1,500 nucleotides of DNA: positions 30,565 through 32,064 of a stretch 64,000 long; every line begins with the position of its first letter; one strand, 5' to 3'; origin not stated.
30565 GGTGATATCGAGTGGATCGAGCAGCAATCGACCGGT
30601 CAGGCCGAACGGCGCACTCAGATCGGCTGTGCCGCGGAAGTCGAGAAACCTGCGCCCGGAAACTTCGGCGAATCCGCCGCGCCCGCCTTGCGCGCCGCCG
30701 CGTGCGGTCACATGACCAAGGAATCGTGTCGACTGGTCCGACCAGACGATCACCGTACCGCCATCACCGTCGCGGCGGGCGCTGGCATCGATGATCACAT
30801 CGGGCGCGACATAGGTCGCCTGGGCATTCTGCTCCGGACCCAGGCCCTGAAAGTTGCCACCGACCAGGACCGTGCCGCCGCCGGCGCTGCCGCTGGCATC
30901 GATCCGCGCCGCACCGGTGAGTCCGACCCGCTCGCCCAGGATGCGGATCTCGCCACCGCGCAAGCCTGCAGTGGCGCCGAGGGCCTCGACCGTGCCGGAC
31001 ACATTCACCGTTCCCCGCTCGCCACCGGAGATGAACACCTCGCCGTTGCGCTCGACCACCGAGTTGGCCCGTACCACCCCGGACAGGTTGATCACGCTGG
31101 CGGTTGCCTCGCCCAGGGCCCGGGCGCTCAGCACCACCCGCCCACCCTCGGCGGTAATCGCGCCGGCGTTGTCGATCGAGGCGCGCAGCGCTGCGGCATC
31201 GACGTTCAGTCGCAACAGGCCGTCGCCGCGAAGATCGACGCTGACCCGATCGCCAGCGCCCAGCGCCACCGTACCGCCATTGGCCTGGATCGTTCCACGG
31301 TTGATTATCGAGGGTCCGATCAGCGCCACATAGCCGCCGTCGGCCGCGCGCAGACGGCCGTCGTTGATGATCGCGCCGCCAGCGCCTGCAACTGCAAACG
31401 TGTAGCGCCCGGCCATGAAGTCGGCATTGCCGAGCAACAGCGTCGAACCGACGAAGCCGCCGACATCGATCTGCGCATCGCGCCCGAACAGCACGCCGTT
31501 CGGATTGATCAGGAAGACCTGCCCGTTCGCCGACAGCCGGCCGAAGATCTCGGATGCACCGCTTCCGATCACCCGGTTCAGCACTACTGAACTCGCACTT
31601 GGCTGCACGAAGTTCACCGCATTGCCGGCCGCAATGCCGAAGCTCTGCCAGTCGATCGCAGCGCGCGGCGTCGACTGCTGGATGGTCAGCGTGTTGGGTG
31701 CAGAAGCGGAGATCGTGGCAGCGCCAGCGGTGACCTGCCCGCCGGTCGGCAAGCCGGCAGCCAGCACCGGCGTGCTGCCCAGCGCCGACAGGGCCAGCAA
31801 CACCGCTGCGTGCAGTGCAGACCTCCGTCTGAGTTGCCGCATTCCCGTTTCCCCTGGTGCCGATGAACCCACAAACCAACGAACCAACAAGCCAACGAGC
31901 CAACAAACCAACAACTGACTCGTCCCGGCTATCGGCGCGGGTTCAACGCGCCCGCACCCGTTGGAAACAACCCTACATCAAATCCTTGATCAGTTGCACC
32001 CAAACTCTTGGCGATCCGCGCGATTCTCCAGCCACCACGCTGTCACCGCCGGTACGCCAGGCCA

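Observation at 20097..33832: Candidate new coupling: FHA/Ser-Thr-kinase switch joined to a two-partner secretion (TpsB-TpsA) locus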

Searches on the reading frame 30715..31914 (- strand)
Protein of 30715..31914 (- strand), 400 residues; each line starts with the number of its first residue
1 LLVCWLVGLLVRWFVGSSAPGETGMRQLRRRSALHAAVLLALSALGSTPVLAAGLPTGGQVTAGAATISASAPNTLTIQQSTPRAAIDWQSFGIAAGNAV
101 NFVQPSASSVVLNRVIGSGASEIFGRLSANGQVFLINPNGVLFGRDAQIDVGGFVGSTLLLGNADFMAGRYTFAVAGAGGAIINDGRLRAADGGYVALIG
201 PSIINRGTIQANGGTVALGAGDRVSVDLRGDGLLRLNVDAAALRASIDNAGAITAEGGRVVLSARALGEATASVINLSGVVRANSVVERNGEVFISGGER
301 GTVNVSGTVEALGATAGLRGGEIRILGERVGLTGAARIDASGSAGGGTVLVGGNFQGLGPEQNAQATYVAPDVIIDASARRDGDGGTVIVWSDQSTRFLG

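Call 60: search_dna_similar(query=window:30715-31914:-, collection=plasmids, mode=protein, max_rows=25, max_evalue=1e-20)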
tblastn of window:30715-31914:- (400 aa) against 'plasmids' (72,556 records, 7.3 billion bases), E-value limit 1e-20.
Records with a match: 267; places in all: 287; records where one place covers at least 80% of the query: 216.
Best place of each record, by identity: <60% 267.
By first word of the organism name: Ralstonia 112; Escherichia 64; Salmonella 19; Azospirillum 15; Caballeronia 7; Paraburkholderia 5; Burkholderia 4; Rhizobium 3; Paracoccus 3; Edwardsiella 3; and 26 more.
By predicted mobility (MOB-suite, as given by PLSDB): mobilizable 120; non-mobilizable 90; conjugative 57.
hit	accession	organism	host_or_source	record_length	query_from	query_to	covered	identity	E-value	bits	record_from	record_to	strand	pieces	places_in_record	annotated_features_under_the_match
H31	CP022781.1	Ralstonia solanacearum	Solanum tuberosum,single cell,Potato ...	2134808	58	391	84%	49.6%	1e-73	256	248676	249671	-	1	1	hemagglutinin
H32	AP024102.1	Ralstonia solanacearum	-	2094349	58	391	84%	49.6%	4e-71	249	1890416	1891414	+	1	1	hypothetical protein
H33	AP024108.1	Ralstonia solanacearum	-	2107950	58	391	84%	49.6%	4e-71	249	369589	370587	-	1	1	hypothetical protein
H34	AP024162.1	Ralstonia solanacearum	Curcuma aromatica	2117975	58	391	84%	49.6%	4e-71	249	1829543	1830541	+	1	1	hypothetical protein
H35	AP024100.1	Ralstonia solanacearum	-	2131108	58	391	84%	49.6%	4e-71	249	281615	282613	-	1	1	hypothetical protein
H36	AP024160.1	Ralstonia solanacearum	Zingiber officinale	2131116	58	391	84%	49.6%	4e-71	249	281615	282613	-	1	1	hypothetical protein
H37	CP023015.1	Ralstonia solanacearum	Solanum tuberosum,single cell,Potato ...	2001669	58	391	84%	49.3%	1e-53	257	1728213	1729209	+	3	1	none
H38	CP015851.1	Ralstonia solanacearum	Rhizoma kaempferiae,cell culture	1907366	58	391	84%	49.3%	1e-70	248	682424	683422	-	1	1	Putative hemagglutinin-related protein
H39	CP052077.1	Ralstonia solanacearum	tomato,cell culture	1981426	58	391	84%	49.3%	1e-70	248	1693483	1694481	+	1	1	none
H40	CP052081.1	Ralstonia solanacearum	tomato,cell culture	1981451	58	391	84%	49.3%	1e-70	248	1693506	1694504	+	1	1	none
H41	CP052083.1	Ralstonia solanacearum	tomato,cell culture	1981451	58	391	84%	49.3%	1e-70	248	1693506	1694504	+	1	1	filamentous hemagglutinin N-terminal domain-containing protein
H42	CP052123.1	Ralstonia solanacearum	tomato,cell culture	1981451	58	391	84%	49.3%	1e-70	248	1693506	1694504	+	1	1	filamentous hemagglutinin N-terminal domain-containing protein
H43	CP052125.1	Ralstonia solanacearum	tomato,cell culture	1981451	58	391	84%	49.3%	1e-70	248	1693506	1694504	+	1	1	filamentous hemagglutinin N-terminal domain-containing protein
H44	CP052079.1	Ralstonia solanacearum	tomato,cell culture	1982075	58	391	84%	49.3%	1e-70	248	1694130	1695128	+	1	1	none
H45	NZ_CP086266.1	Ralstonia sp. RS647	sunflower,cell culture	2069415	58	391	84%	49.3%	1e-70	248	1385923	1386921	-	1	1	none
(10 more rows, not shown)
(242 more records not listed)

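Call 62: get_annotated_region(hit=H41, flank=20000)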
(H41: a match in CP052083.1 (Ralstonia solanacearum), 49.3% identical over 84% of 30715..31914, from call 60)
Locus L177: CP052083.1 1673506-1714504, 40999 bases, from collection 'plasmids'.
description: Ralstonia solanacearum strain FJAT442.F1 plasmid Plas1, complete sequence
organism: Ralstonia solanacearum (NCBI taxid 305)
taxonomy: Bacteria; Pseudomonadota; Betaproteobacteria; Burkholderiales; Burkholderiaceae; Ralstonia; Ralstonia solanacearum
host: -; source: tomato,cell culture; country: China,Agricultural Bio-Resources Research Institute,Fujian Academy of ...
typing (MOB-suite, as given by PLSDB): mobilizable; relaxase MOBP
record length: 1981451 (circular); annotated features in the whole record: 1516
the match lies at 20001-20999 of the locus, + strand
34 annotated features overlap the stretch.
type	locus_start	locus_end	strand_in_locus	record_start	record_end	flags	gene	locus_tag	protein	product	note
CDS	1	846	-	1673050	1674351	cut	-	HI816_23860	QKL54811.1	NAD(P)/FAD-dependent oxidoreductase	-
CDS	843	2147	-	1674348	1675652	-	ectB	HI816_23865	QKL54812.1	diaminobutyrate--2-oxoglutarate transaminase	-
CDS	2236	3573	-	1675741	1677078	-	-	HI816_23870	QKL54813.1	lysine N(6)-hydroxylase/L-ornithine N(5)-oxygenase family protein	-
CDS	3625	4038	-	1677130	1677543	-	-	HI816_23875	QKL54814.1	nuclear transport factor 2 family protein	-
CDS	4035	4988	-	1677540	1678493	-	-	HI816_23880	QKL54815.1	hypothetical protein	-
CDS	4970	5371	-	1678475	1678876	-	-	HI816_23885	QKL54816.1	rhodanese-like domain-containing protein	-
CDS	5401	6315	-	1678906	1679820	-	-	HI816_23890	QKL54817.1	alpha/beta hydrolase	-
CDS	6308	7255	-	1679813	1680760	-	-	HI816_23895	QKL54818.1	ABC transporter substrate-binding protein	-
CDS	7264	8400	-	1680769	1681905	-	-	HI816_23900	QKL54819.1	FAD-binding oxidoreductase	-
CDS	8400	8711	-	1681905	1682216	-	-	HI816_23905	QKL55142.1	cupin domain-containing protein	-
CDS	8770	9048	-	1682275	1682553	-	-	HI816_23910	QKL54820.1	hypothetical protein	-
CDS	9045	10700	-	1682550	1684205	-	-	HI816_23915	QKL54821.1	amino acid adenylation domain-containing protein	-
CDS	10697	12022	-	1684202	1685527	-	-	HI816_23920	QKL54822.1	alpha/beta hydrolase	-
CDS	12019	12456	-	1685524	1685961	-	-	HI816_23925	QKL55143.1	GNAT family N-acetyltransferase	-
CDS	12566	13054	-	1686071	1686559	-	-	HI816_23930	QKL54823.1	hypothetical protein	-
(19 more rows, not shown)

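Call 91: search_dna_similar(query=window:30715-31914:-, collection=plasmids, mode=protein, max_rows=60, max_evalue=1e-20, rows=spread)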
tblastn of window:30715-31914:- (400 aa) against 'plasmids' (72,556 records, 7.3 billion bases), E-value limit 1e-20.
Records with a match: 267; places in all: 287; records where one place covers at least 80% of the query: 216.
Best place of each record, by identity: <60% 267.
By first word of the organism name: Ralstonia 112; Escherichia 64; Salmonella 19; Azospirillum 15; Caballeronia 7; Paraburkholderia 5; Burkholderia 4; Rhizobium 3; Paracoccus 3; Edwardsiella 3; and 26 more.
By predicted mobility (MOB-suite, as given by PLSDB): mobilizable 120; non-mobilizable 90; conjugative 57.
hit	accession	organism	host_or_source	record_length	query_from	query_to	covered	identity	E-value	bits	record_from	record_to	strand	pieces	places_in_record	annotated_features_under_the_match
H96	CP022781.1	Ralstonia solanacearum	Solanum tuberosum,single cell,Potato ...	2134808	58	391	84%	49.6%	1e-73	256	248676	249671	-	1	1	hemagglutinin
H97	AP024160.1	Ralstonia solanacearum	Zingiber officinale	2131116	58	391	84%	49.6%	4e-71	249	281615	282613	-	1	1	hypothetical protein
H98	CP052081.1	Ralstonia solanacearum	tomato,cell culture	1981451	58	391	84%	49.3%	1e-70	248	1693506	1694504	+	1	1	none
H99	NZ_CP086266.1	Ralstonia sp. RS647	sunflower,cell culture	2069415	58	391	84%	49.3%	1e-70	248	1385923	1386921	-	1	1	none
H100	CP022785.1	Ralstonia solanacearum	Solanum tuberosum,single cell,Potato ...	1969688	58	391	84%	49.3%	1e-70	248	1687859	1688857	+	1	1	none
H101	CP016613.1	Ralstonia solanacearum FJAT-91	healthy tomato plant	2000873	58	391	84%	49.3%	1e-70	248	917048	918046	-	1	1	hemagglutinin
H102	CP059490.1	Ralstonia solanacearum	Casuarina equisetifolia,plant ...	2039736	58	391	84%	49.3%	1e-70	248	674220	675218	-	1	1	filamentous hemagglutinin N-terminal domain-containing protein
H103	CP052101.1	Ralstonia solanacearum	tomato,cell culture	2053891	58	391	84%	49.3%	1e-70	248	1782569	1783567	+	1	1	none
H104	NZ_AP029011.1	Ralstonia pseudosolanacearum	-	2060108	58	391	84%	49.3%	1e-70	248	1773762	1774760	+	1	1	none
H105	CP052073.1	Ralstonia solanacearum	tomato,cell culture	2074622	58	391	84%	49.3%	1e-70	248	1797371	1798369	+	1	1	none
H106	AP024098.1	Ralstonia solanacearum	-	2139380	58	391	84%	49.3%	1e-70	248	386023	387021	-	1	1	hypothetical protein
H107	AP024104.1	Ralstonia solanacearum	-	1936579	58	391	84%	49.3%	2e-70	247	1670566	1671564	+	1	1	hypothetical protein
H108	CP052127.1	Ralstonia solanacearum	tomato,cell culture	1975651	58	391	84%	49.3%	2e-70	247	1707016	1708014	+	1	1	filamentous hemagglutinin N-terminal domain-containing protein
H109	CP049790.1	Ralstonia solanacearum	whole organism,isolated from the ...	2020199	58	391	84%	49.3%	2e-70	247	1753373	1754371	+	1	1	filamentous hemagglutinin N-terminal domain-containing protein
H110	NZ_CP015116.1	Ralstonia pseudosolanacearum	eggplant,true culture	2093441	58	391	84%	49.3%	2e-70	247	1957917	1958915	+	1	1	none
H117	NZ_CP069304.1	Shinella sp. PSBB067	monoisolate,Minnesota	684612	51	400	88%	45.5%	2e-67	239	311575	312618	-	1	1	YDG domain-containing protein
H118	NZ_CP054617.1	Azospirillum oryzae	cell culture,soil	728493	58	400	86%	45.6%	6e-71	249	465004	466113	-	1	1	filamentous hemagglutinin N-terminal domain-containing protein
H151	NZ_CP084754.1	Roseateles sp. XES5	Xenopus laevis,bacterial culture,swab ...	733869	56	311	64%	46.7%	3e-54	200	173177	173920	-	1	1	YDG domain-containing protein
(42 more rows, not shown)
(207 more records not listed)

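Call 92: get_annotated_region(hit=H118, flank=15000)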
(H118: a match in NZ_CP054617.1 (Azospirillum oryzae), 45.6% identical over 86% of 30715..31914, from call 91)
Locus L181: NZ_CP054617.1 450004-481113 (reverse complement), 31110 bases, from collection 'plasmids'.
description: Azospirillum oryzae strain KACC 14407 plasmid unnamed3, complete sequence
organism: Azospirillum oryzae (NCBI taxid 286727)
taxonomy: Bacteria; Pseudomonadota; Alphaproteobacteria; Rhodospirillales; Azospirillaceae; Azospirillum; Azospirillum oryzae
host: -; source: cell culture,soil; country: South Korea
typing (MOB-suite, as given by PLSDB): non-mobilizable
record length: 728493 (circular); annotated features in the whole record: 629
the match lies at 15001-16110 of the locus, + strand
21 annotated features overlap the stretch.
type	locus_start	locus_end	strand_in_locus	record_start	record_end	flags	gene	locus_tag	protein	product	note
CDS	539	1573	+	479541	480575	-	-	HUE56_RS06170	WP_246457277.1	hypothetical protein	-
CDS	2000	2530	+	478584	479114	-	-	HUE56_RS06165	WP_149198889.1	hypothetical protein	-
CDS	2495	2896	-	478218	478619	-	-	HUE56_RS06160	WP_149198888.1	hypothetical protein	-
CDS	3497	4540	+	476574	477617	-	mgrA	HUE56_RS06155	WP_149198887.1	L-glyceraldehyde 3-phosphate reductase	-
CDS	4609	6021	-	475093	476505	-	-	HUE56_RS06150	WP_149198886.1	M20/M25/M40 family metallo-hydrolase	-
CDS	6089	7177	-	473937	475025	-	-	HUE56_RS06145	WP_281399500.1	AAA family ATPase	-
CDS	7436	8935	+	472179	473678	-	-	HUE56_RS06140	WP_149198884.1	CoA-acylating methylmalonate-semialdehyde dehydrogenase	-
CDS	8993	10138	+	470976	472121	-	-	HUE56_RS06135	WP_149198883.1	isobutyryl-CoA dehydrogenase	-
CDS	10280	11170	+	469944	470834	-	mmsB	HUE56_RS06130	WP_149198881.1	3-hydroxyisobutyrate dehydrogenase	GO:0006574 - valine catabolic process [Evidence IEA]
CDS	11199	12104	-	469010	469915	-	-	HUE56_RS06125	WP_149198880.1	LysR family transcriptional regulator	GO:0006355 - regulation of DNA-templated transcription [Evidence IEA]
CDS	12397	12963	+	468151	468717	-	-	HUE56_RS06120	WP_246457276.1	hypothetical protein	-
CDS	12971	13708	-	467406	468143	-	-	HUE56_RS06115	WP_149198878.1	DUF3102 domain-containing protein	-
CDS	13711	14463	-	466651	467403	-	-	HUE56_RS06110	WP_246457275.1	ParA family protein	-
CDS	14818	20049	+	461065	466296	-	-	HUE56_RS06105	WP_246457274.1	filamentous hemagglutinin N-terminal domain-containing protein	-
CDS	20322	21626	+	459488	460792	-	hmgA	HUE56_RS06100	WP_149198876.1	homogentisate 1,2-dioxygenase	GO:0006559 - L-phenylalanine catabolic process [Evidence IEA]; GO:0006572 - tyrosine catabolic process [Evidence IEA]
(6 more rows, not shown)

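Call 93: get_annotated_region(hit=H151, flank=15000)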
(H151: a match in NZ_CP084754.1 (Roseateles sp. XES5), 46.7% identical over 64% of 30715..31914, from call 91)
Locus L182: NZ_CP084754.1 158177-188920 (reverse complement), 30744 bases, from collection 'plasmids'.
description: UNVERIFIED_ORG: Roseateles sp. XES5 plasmid unnamed2, complete sequence
organism: Roseateles sp. XES5 (NCBI taxid 2877940)
taxonomy: Bacteria; Pseudomonadota; Betaproteobacteria; Burkholderiales; Sphaerotilaceae; Roseateles; Roseateles sp. XES5
host: -; source: Xenopus laevis,bacterial culture,swab of adult female 2 skin; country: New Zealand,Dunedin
typing (MOB-suite, as given by PLSDB): non-mobilizable
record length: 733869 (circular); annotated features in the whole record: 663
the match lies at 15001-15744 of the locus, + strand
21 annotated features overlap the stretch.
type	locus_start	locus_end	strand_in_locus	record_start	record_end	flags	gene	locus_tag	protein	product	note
CDS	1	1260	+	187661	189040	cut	-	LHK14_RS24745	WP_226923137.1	hypothetical protein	-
CDS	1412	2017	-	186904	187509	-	-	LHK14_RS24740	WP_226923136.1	alkylhydroperoxidase domain protein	-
CDS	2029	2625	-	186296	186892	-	-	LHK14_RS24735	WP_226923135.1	CMD domain protein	-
CDS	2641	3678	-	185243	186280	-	-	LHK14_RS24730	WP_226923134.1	putative FMN-dependent luciferase-like monooxygenase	-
CDS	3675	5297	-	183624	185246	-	-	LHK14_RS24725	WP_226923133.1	ABC transporter ATP-binding protein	-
CDS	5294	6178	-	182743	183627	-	-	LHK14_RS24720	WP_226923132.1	ABC transporter permease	-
CDS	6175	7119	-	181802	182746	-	-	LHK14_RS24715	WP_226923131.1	ABC transporter permease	GO:0055085 - transmembrane transport [Evidence IEA]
CDS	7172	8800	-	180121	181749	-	-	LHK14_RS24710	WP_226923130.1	TIGR04028 family ABC transporter substrate-binding protein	GO:0055085 - transmembrane transport [Evidence IEA]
CDS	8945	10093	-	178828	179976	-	-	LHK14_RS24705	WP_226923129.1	MFS transporter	GO:0055085 - transmembrane transport [Evidence IEA]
CDS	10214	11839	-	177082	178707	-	-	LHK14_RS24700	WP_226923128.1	tetratricopeptide repeat protein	-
CDS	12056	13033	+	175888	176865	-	-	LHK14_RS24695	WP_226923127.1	hypothetical protein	-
CDS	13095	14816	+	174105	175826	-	-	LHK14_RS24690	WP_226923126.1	ShlB/FhaC/HecB family hemolysin secretion/activation protein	-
CDS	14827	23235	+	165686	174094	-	-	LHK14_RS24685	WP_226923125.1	YDG domain-containing protein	-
CDS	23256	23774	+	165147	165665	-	-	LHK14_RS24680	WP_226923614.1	invasion associated locus B family protein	-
CDS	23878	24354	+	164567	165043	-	-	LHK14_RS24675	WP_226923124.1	helix-turn-helix domain-containing protein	-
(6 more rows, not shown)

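Call 94: get_annotated_region(hit=H117, flank=15000)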
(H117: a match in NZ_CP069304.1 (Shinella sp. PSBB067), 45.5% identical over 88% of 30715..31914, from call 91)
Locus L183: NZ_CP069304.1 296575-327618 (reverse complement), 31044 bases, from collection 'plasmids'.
description: Shinella sp. PSBB067 plasmid unnamed2, complete sequence
organism: Shinella sp. PSBB067 (NCBI taxid 2715959)
taxonomy: Bacteria; Pseudomonadota; Alphaproteobacteria; Hyphomicrobiales; Rhizobiaceae; Shinella; Shinella sp. PSBB067
host: -; source: monoisolate,Minnesota; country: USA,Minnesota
typing (MOB-suite, as given by PLSDB): non-mobilizable
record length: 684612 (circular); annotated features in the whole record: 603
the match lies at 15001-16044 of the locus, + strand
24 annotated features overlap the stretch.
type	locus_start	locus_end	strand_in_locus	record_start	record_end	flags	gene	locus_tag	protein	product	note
CDS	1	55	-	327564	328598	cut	-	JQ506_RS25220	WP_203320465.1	alcohol dehydrogenase catalytic domain-containing protein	-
CDS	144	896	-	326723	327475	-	-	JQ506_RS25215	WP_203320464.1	enoyl-CoA hydratase/isomerase family protein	-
CDS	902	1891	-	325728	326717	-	-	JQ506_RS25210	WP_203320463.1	ABC transporter permease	-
CDS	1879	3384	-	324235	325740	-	-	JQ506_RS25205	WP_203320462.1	sugar ABC transporter ATP-binding protein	-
CDS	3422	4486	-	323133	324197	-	-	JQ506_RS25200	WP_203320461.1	substrate-binding domain-containing protein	-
CDS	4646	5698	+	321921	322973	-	-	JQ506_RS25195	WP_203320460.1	LacI family DNA-binding transcriptional regulator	GO:0006351 - DNA-templated transcription [Evidence IEA]; GO:0045892 - negative regulation of DNA-templated ...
CDS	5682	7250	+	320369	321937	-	-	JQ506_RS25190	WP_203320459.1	CoA-transferase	-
CDS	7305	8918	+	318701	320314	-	-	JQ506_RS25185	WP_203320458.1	choline dehydrogenase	-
CDS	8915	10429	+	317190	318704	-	-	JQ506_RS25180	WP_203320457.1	aldehyde dehydrogenase family protein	-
CDS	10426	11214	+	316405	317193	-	-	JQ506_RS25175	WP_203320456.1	hypothetical protein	-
CDS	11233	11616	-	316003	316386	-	-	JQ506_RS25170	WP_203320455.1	hypothetical protein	-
CDS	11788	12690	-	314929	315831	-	-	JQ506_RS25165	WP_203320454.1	hypothetical protein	-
CDS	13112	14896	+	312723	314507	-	-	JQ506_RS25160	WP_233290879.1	ShlB/FhaC/HecB family hemolysin secretion/activation protein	-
CDS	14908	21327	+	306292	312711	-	-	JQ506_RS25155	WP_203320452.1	YDG domain-containing protein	-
CDS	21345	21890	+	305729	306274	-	-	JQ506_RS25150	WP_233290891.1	invasion associated locus B family protein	-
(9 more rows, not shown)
